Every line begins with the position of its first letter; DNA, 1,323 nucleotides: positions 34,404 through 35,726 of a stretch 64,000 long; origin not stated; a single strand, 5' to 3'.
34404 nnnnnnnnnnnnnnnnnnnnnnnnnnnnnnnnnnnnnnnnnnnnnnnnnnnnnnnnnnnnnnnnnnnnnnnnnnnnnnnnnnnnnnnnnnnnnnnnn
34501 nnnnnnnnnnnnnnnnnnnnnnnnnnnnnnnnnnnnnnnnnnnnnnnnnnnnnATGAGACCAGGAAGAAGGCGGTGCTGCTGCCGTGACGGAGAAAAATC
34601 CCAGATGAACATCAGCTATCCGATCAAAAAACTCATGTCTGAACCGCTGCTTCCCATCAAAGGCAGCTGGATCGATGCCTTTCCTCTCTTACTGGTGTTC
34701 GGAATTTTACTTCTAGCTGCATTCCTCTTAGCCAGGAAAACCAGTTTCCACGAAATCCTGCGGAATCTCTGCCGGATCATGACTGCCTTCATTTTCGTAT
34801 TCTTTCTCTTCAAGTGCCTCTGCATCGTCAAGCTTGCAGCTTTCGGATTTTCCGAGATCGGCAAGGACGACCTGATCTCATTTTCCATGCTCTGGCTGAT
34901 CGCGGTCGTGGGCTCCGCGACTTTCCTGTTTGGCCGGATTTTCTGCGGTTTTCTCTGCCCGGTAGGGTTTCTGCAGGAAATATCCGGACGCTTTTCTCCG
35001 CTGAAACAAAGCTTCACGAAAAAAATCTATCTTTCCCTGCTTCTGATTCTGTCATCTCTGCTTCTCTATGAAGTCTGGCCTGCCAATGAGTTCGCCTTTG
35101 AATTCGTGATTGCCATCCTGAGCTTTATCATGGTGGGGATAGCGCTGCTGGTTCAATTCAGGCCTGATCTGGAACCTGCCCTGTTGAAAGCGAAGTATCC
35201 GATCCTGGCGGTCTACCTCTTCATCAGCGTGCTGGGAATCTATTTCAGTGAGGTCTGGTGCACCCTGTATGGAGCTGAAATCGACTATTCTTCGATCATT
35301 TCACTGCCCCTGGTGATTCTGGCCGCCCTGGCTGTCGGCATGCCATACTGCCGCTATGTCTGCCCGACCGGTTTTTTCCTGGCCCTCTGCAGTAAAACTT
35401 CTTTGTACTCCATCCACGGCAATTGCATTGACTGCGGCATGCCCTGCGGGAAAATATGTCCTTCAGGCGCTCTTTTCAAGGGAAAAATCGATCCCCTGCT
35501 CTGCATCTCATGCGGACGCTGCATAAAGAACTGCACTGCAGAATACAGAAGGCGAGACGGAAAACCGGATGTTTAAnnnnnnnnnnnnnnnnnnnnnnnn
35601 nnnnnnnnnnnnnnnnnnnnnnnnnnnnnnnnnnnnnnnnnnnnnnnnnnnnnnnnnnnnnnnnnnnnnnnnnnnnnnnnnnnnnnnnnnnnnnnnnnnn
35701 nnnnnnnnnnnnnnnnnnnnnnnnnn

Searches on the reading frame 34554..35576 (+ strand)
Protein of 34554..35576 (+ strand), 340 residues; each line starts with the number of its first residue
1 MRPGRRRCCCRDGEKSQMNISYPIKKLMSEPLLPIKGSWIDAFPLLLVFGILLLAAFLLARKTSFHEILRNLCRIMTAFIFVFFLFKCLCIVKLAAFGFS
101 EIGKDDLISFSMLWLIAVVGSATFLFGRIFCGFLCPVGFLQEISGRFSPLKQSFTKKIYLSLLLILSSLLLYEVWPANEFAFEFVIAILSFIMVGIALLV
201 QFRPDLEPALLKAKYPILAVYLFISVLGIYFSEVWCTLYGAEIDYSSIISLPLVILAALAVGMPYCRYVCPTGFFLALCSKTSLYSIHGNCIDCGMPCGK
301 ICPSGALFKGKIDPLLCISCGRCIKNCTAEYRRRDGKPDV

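Call 11: search_protein_families(library=pfam, proteins=[window:34554-35576:+], max_evalue=0.01)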
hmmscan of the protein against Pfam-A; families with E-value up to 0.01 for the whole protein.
window:34554-35576:+ (340 aa): 8 families
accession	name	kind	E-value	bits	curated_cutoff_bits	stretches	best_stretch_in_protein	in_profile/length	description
PF12801.12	Fer4_5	-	1.5e-14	54.1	22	2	111-152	5-45/48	4Fe-4S binding domain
PF13187.11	Fer4_9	-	1.6e-05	25.2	27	1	265-306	7-51/52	4Fe-4S dicluster domain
PF25160.1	LdpA_Fe-S-bd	-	6.9e-05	23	27.6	1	292-328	3-39/49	LdpA Fe-S cluster-binding domain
PF12838.12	Fer4_7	-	0.00013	22.8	27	0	310-328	31-49/52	4Fe-4S dicluster domain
PF12837.12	Fer4_6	-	0.0013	19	25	1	312-327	4-19/24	4Fe-4S binding domain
PF00037.32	Fer4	-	0.0041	17.3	21.1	1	311-327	2-18/24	4Fe-4S binding domain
PF13746.11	Fer4_18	-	0.0064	17.1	27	1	287-329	57-97/114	4Fe-4S dicluster domain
PF13237.11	Fer4_10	-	0.0078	16.6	25.5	0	311-332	3-28/53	4Fe-4S dicluster domain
